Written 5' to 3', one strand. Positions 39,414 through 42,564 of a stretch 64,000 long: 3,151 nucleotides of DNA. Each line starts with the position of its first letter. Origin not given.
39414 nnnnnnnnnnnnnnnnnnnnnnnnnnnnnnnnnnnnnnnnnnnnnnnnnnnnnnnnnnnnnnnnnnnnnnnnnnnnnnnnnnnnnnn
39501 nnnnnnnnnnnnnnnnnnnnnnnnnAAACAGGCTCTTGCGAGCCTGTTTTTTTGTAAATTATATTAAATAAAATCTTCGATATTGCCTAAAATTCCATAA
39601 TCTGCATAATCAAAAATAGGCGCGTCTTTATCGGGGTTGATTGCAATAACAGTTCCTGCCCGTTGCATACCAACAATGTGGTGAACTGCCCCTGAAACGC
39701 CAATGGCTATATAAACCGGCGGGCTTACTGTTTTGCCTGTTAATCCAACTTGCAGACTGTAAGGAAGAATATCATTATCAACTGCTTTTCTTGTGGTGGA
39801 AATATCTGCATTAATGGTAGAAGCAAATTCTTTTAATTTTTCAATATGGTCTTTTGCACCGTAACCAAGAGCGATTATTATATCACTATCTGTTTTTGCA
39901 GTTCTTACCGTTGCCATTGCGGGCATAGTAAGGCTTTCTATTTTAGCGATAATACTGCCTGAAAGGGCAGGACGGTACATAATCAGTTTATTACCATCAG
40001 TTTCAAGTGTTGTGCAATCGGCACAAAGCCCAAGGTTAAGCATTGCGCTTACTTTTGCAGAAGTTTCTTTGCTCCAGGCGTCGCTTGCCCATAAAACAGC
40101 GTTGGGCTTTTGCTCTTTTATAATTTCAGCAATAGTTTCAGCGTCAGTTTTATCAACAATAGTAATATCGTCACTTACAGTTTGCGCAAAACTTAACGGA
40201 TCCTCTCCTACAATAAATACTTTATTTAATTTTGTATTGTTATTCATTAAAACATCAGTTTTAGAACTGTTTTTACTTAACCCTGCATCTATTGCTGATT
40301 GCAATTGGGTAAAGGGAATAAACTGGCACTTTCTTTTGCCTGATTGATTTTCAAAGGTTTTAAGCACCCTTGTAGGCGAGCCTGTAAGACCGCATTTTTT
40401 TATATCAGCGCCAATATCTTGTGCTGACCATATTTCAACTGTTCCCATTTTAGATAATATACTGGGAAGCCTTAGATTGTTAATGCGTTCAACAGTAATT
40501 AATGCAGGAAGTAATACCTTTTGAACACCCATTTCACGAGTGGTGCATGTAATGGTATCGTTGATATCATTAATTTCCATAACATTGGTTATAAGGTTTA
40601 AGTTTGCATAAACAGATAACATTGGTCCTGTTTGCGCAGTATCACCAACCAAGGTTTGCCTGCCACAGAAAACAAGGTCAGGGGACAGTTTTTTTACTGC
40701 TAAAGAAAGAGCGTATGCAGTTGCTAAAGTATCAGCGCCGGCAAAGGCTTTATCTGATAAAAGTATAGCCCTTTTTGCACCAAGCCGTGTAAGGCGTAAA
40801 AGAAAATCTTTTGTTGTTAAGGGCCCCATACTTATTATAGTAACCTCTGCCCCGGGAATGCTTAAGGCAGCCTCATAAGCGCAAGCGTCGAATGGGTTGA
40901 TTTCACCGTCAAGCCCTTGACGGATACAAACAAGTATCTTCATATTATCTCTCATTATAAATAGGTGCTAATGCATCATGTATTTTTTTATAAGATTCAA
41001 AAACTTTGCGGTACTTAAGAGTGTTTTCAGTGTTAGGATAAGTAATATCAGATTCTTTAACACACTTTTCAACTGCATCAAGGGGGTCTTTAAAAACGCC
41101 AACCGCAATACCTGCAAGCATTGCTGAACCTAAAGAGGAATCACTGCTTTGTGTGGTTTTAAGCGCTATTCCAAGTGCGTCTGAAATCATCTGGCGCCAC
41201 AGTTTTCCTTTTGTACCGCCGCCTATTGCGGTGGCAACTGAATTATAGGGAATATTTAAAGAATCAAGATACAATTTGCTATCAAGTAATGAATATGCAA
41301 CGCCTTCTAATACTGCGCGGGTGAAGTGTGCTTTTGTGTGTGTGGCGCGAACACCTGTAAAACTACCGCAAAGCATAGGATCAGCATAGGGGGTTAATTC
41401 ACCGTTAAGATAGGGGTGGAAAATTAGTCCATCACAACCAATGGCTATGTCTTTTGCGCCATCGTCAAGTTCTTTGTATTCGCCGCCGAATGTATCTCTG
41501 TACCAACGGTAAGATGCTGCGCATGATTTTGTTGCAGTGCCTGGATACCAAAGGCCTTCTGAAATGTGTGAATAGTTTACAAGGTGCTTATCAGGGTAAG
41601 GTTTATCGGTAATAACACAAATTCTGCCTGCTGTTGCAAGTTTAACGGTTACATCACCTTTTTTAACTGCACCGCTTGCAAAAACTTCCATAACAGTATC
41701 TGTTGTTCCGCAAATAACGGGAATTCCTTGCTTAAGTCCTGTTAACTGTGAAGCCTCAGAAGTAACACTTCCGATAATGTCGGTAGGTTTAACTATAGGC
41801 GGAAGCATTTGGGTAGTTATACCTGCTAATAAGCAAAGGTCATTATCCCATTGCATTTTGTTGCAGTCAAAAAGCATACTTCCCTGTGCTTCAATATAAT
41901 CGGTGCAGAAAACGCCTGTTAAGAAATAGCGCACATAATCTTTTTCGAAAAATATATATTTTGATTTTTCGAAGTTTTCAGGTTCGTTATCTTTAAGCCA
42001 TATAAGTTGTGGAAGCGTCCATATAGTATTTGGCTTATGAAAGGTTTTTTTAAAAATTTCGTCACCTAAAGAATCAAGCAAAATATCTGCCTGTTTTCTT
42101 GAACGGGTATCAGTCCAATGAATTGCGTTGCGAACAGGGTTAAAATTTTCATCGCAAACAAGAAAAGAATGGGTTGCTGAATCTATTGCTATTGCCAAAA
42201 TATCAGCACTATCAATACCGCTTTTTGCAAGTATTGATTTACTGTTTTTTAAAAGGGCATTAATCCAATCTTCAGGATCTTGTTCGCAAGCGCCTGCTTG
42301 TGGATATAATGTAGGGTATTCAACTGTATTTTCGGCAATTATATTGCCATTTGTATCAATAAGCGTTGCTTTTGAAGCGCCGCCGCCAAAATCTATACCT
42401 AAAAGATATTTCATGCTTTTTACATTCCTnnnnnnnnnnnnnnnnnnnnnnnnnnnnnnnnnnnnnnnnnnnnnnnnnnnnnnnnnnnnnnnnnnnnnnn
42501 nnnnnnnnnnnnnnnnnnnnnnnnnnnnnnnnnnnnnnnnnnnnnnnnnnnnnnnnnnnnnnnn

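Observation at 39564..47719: AraC-linked six-gene operon coupling an FAD oxidase / Fe-S protein / fused EtfB-EtfA to a sugar kinase and two cupin-type isomerases: uncharacterised catabolic pathway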

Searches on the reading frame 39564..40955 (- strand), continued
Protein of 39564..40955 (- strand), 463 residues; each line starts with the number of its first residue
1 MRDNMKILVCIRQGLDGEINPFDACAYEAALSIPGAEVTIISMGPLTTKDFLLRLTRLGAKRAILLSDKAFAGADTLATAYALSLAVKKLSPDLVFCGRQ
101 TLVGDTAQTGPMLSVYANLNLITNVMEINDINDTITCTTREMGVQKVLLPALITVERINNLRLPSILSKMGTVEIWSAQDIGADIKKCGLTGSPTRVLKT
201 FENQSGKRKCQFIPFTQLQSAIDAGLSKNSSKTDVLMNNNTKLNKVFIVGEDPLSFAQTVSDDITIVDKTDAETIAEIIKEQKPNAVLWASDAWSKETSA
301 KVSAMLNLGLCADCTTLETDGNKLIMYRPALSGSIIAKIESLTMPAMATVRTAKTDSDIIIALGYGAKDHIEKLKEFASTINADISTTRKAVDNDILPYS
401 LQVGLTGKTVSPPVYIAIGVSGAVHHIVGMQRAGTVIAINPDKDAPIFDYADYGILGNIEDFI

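Call 69: find_encoding_contigs(protein=P0101, flank=10000, max_places=1)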
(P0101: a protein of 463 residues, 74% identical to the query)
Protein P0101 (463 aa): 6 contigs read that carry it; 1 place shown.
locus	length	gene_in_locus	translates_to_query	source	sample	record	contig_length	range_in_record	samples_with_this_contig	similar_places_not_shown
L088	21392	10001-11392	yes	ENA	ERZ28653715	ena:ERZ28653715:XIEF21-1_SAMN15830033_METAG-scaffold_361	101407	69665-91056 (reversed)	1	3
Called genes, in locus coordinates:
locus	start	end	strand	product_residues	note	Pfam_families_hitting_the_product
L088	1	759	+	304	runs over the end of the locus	PF00480:ROK, PF01869:BcrAD_BadFG (faint)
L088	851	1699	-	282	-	PF13384:HTH_23 (faint), PF00165:HTH_AraC (weak), PF12833:HTH_18, PF00165:HTH_AraC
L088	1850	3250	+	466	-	-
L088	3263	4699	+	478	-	PF01565:FAD_binding_4, PF02913:FAD-oxidase_C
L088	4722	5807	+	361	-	PF13183:Fer4_8 (weak)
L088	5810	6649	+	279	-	PF01116:F_bP_aldolase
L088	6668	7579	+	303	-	PF00294:PfkB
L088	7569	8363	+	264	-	PF04962:KduI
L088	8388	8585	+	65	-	-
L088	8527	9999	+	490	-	PF00370:FGGY_N, PF02782:FGGY_C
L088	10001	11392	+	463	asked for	PF01012:ETF, PF00766:ETF_alpha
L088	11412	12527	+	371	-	PF00657:Lipase_GDSL, PF13472:Lipase_GDSL_2, PF17182:OSK (weak)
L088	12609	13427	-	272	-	PF02311:AraC_binding, PF12833:HTH_18, PF00165:HTH_AraC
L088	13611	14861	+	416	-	PF01120:Alpha_L_fucos, PF14871:GHL6 (weak)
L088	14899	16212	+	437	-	PF00056:Ldh_1_N (faint), PF02056:Glyco_hydro_4, PF11975:Glyco_hydro_4C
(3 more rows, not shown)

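Call 70: find_encoding_contigs(protein=P0017, flank=10000, max_places=1)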
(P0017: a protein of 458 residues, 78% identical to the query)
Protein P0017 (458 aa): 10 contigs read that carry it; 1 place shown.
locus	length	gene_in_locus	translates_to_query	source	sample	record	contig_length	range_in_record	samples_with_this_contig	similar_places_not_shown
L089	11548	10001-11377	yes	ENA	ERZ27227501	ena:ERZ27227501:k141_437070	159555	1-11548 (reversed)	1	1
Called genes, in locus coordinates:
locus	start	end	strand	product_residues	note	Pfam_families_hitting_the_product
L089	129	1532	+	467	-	-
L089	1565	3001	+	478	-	PF01565:FAD_binding_4, PF02913:FAD-oxidase_C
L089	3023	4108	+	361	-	PF13183:Fer4_8 (weak)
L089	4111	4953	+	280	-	PF01116:F_bP_aldolase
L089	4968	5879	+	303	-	PF00294:PfkB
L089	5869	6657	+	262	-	PF04962:KduI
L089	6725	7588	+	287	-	PF01263:Aldose_epim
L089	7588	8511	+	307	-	PF03547:Mem_trans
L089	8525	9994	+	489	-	PF00370:FGGY_N, PF02782:FGGY_C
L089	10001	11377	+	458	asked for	PF01012:ETF, PF00766:ETF_alpha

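Call 71: find_encoding_contigs(protein=P0089, flank=10000, max_places=1)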
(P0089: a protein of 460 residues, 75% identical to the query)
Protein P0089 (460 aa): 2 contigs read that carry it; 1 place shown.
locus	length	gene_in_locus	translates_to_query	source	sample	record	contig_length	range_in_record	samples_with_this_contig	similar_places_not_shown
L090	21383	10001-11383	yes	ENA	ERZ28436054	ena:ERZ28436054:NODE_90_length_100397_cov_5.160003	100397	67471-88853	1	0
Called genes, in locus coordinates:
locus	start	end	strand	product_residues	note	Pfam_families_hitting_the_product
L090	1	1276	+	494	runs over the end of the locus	PF03023:MurJ, PF01554:MatE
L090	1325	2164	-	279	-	PF01418:HTH_6, PF13580:SIS_2 (faint), PF01380:SIS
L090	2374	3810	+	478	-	PF01565:FAD_binding_4, PF02913:FAD-oxidase_C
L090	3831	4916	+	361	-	PF13183:Fer4_8 (weak)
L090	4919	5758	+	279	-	PF01116:F_bP_aldolase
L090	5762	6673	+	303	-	PF00294:PfkB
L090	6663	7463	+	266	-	PF04962:KduI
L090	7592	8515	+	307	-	PF03547:Mem_trans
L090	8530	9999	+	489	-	PF00370:FGGY_N, PF02782:FGGY_C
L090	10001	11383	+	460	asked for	PF01012:ETF, PF00766:ETF_alpha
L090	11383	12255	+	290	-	PF01937:ARMT1-like_dom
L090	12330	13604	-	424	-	PF00370:FGGY_N, PF02782:FGGY_C (weak)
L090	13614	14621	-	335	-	PF21621:MPI_cupin_dom (weak)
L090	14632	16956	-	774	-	PF02901:PFL-like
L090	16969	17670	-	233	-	PF13353:Fer4_12, PF04055:Radical_SAM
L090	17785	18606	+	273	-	PF12833:HTH_18, PF00165:HTH_AraC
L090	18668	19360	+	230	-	-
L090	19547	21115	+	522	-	PF00654:Voltage_CLC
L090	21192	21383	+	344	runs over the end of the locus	PF00389:2-Hacid_dh, PF02826:2-Hacid_dh_C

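Call 80: search_protein_families(library=ncbifam, proteins=[L090:14632-16956:-, L090:12330-13604:-, L090:13614-14621:-, L090:11383-12255:+, L090:18668-19360:+, L011:2755-4434:+, L011:8814-10004:+, L011:4431-5663:+], max_evalue=0.00001)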
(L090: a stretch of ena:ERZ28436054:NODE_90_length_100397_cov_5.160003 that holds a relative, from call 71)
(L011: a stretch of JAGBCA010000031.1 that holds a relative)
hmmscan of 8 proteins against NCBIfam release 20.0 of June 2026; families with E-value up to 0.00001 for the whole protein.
L090:14632-16956:- (774 aa): 9 families
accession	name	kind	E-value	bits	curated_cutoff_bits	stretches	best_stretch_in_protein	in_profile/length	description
TIGR01774.1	PFL2-3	subfamily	1.1e-75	255.4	678.2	1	46-766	37-783/786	formate C-acetyltransferase/glycerol dehydratase family glycyl radical enzyme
NF007437.0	PRK09983.1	equivalog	2.1e-58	198.1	1109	1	130-765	120-761/765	formate C-acetyltransferase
NF048009.1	SfplDhtHpfGKleb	equivalog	1.6e-52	178.7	1000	1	42-768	55-823/824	(2S)-3-sulfopropanediol dehydratase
NF048011.1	SfplDhtHpsGDes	equivalog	8.7e-52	176.4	1000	1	175-766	212-818/821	(2S)-3-sulfopropanediol dehydratase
NF043068.1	glycl_HYPD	equivalog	1.3e-45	155.8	1100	1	185-765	191-780/784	trans-4-hydroxy-L-proline dehydratase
TIGR04394.1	choline_CutC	equivalog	5.3e-40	137.7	1050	1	189-767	200-786/789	choline trimethylamine-lyase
NF033718.1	indole_decarb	equivalog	5.1e-34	117.6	1100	2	142-555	192-644/868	indoleacetate decarboxylase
TIGR01255.1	pyr_form_ly_1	equivalog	1.3e-19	70.1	994.2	1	161-765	165-739/744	formate C-acetyltransferase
NF033715.1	glycyl_HPDL_Lrg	equivalog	1.4e-16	59.5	1150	1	187-557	269-679/901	4-hydroxyphenylacetate decarboxylase large subunit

L090:12330-13604:- (424 aa): 6 families
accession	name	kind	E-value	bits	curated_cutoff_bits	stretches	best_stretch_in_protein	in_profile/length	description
TIGR01312.1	XylB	equivalog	7e-26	90.8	380.25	2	4-101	1-102/481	xylulokinase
TIGR01311.1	glycerol_kin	equivalog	3e-10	39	590.35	1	5-420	5-461/496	glycerol kinase GlpK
TIGR01314.1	gntK_FGGY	equivalog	3.2e-10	39.2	648.55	0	4-101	3-103/505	gluconokinase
NF000756.0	PRK00047.1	subfamily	3.6e-09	35.5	498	0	196-422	236-465/502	glycerol kinase GlpK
NF003154.0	PRK04123.1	equivalog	8.9e-09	34.6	428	0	348-417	431-500/554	ribulokinase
NF011601.0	PRK15027.1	equivalog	3e-06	25.9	912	0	4-100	3-101/484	xylulokinase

L090:13614-14621:- (335 aa): 1 family
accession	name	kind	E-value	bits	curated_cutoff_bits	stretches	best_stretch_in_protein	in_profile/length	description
TIGR00218.1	manA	equivalog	2.4e-22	79.6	116.2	2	117-332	154-356/359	mannose-6-phosphate isomerase, class I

L090:11383-12255:+ (290 aa): 2 families
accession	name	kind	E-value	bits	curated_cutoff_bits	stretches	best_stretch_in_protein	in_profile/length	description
NF040824.1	damage_ctl_Phtase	equivalog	2.5e-41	142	440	1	5-279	3-276/282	damage-control phosphatase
NF041594.1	dam_ctlPhtase_Archglob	equivalog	4.9e-38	131.2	500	1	4-278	2-278/287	damage-control phosphatase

L090:18668-19360:+ (230 aa): 0 families

L011:2755-4434:+ (559 aa): 5 families
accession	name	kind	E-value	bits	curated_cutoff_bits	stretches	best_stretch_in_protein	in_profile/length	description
NF003915.0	PRK05441.1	subfamily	2.9e-39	134.9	168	2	28-252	7-205/300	N-acetylmuramic acid 6-phosphate etherase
TIGR00274.1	TIGR00274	equivalog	2.6e-32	112.1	302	2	30-251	4-199/291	N-acetylmuramic acid 6-phosphate etherase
NF009222.0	PRK12570.1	subfamily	1e-31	109.9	255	2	22-252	8-212/307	N-acetylmuramic acid 6-phosphate etherase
TIGR03127.2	RuMP_HxlB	equivalog_domain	2e-08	34.3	160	1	165-216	70-120/178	6-phospho-3-hexuloisomerase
NF041755.1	RuMP_HxlAB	equivalog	3e-08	33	500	1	165-246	286-361/391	bifunctional 3-hexulose-6-phosphate synthase/6-phospho-3-hexuloisomerase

L011:8814-10004:+ (396 aa): 24 families
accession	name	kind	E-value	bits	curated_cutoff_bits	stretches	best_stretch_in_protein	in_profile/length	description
TIGR00221.1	nagA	equivalog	1.4e-63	215.1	225.65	1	1-389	1-379/380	N-acetylglucosamine-6-phosphate deacetylase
NF008371.0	PRK11170.1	equivalog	1e-43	149.7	483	1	23-391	20-378/382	N-acetylglucosamine-6-phosphate deacetylase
NF004839.0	PRK06189.1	equivalog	5.5e-15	54.9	631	2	320-379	334-392/451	allantoinase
TIGR03178.1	allantoinase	equivalog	1.1e-14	54.1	357.85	2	5-90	2-85/441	allantoinase AllB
TIGR02033.1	D-hydantoinase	equivalog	2.6e-14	53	393.25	1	6-117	2-114/454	dihydropyrimidinase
TIGR02318.1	phosphono_phnM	equivalog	1.4e-12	47.2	390.55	1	7-59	2-54/376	phosphonate metabolism protein PhnM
NF011990.0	PRK15446.2-6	subfamily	6.9e-12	44.8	233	1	332-390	319-380/390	alpha-D-ribose 1-methylphosphonate 5-triphosphate diphosphatase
NF009941.0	PRK13404.1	subfamily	3.4e-11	42.5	647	1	5-116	6-117/478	dihydropyrimidinase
NF006560.0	PRK09061.1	subfamily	1.8e-10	39.7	340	1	5-63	28-88/517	amidohydrolase family protein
NF006689.0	PRK09237.1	equivalog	2.7e-10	39.4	371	1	4-66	4-70/383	amidohydrolase/deacetylase family metallohydrolase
NF011987.0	PRK15446.2-3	subfamily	5e-10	38.8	253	0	339-390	327-381/395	alpha-D-ribose 1-methylphosphonate 5-triphosphate diphosphatase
NF002668.0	PRK02382.1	equivalog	7.9e-10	38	452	0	5-61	6-56/436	dihydroorotase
NF005960.0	PRK08044.1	equivalog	6.2e-09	35.1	688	0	1-63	1-63/453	allantoinase AllB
NF058538.1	ergo_util_ErtD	equivalog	9.8e-09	34.5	600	0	323-380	334-391/446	hydantoin-5-propionate amidohydrolase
NF011984.0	PRK15446.1-5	equivalog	1.6e-08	33.8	260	0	4-60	3-59/379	alpha-D-ribose 1-methylphosphonate 5-triphosphate diphosphatase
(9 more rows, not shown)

L011:4431-5663:+ (410 aa): 3 families
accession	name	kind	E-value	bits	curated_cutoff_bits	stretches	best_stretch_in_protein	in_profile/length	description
NF052547.1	AcylGsamEpipAGE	equivalog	6.8e-109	364.4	600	1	15-394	3-382/384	n-acyl-d-glucosamine 2-epimerase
NF041848.1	celb_epim_EpiA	equivalog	9e-21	74.4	800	2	18-154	15-151/405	cellobiose 2-epimerase EpiA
NF051846.1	ManIsomPseudo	equivalog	1.2e-10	40.9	600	1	245-371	241-370/401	D-mannose isomerase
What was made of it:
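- Tried and rejected: The glycyl-radical enzyme next to L090 is an unassigned PFL2-family member (call 80).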

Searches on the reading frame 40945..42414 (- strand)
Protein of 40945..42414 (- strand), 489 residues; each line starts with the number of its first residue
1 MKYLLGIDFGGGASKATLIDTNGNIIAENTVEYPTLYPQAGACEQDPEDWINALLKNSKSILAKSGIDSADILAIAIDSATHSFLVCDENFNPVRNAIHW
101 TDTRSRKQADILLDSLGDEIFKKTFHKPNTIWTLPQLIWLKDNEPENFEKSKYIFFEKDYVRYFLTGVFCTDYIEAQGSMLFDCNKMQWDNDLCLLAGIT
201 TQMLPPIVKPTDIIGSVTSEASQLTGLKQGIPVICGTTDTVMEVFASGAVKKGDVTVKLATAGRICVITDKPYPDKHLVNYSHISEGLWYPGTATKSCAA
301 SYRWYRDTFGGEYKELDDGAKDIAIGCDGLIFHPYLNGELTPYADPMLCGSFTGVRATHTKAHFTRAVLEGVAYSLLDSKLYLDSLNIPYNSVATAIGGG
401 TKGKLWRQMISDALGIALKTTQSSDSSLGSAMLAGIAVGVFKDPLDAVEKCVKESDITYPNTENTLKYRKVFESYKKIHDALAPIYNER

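Call 3: search_protein_families(library=pfam, proteins=[window:40945-42414:-], max_evalue=0.01)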
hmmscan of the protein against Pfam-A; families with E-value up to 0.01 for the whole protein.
window:40945-42414:- (489 aa): 2 families
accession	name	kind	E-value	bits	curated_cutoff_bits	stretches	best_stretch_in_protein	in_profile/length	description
PF00370.27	FGGY_N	-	7.4e-61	206.3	28.8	1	3-245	1-244/245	FGGY family of carbohydrate kinases, N-terminal domain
PF02782.22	FGGY_C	-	1.2e-22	81.1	27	1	267-437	13-197/198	FGGY family of carbohydrate kinases, C-terminal domain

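Call 4: search_protein_families(library=ncbifam, proteins=[window:40945-42414:-], max_evalue=0.01)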
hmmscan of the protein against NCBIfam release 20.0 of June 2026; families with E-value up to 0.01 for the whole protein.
window:40945-42414:- (489 aa): 12 families
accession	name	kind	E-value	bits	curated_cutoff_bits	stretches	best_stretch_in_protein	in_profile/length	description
TIGR01312.1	XylB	equivalog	5.8e-116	387.9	380.25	1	5-478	1-479/481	xylulokinase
TIGR01314.1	gntK_FGGY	equivalog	4.6e-82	276.2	648.55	1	3-483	1-494/505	gluconokinase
NF011601.0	PRK15027.1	equivalog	3.3e-59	200.6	912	1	5-485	3-482/484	xylulokinase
NF008187.0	PRK10939.1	equivalog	8.7e-50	169.8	528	1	1-480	3-501/521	autoinducer-2 kinase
TIGR01311.1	glycerol_kin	equivalog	2.1e-45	155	590.35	1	2-470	1-482/496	glycerol kinase GlpK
NF000756.0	PRK00047.1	subfamily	2e-44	151.8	498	1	2-475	5-487/502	glycerol kinase GlpK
TIGR02628.1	fuculo_kin_coli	equivalog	1.7e-38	132.8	470.9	1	7-460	6-464/465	L-fuculokinase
NF003154.0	PRK04123.1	equivalog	2.2e-37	129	428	2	1-263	3-301/554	ribulokinase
TIGR01315.1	5C_CHO_kinase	subfamily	3.2e-29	102.1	408.7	2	4-241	2-257/541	FGGY family pentulose kinase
TIGR01234.1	L-ribulokinase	equivalog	9.8e-25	87.3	583.25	1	2-481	1-529/536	ribulokinase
TIGR02627.1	rhamnulo_kin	equivalog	1.4e-21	76.6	527.95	1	70-254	66-246/454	rhamnulokinase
NF007925.0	PRK10640.1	equivalog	5.1e-19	68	639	1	62-252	64-250/489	rhamnulokinase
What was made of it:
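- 40945..42414 (-): FGGY carbohydrate kinase, XylB-like (489 aa). The E. coli XylB model NF011601 scores 200 against a cutoff of 912, and GlpK scores 155 against 590 (call 4).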

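Call 39: search_solved_structures(query=window:40945-42414:-, max_evalue=1e-30)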
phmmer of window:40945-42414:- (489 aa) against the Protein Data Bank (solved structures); distinct sequences matched with E-value up to 1e-30: 18.
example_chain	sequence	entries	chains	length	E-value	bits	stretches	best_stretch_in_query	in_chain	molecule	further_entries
5vm1_A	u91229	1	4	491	1.9e-53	185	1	4-447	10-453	Xylulokinase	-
3gbt_A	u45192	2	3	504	1.3e-52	182.3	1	1-487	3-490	Gluconate kinase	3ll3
2itm_A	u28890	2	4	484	2.9e-51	177.8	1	5-485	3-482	Xylulose kinase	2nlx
3ifr_A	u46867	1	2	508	4.1e-45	157.5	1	3-487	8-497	Carbohydrate kinase, FGGY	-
3hz6_A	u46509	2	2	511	3.4e-40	141.3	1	3-480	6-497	Xylulokinase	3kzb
2zf5_O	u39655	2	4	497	1.2e-39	139.6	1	2-465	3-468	Glycerol kinase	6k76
6k78_B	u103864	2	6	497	3.7e-39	137.9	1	2-465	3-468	Glycerol kinase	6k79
6k78_A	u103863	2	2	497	5e-39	137.5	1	2-465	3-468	Glycerol kinase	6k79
6ude_A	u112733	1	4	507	2.4e-35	125.3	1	2-458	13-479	Glycerol kinase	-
3d7e_O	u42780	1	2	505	6.4e-34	120.6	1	2-462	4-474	Glycerol kinase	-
2d4w_A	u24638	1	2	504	6.6e-34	120.6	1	3-477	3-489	glycerol kinase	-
3h45_X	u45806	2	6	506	9.4e-34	120.1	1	2-462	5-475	Glycerol kinase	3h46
3h3n_X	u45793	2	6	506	1.1e-33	119.8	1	2-462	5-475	Glycerol kinase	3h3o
3flc_O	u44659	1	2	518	1.3e-33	119.7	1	2-462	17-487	Glycerol kinase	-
1r59_O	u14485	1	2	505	1.6e-33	119.3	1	2-462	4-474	Glycerol kinase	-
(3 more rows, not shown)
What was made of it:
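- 40945..42414 (-): The best PDB matches are xylulokinase and gluconate kinase at about 180 bits (call 39).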
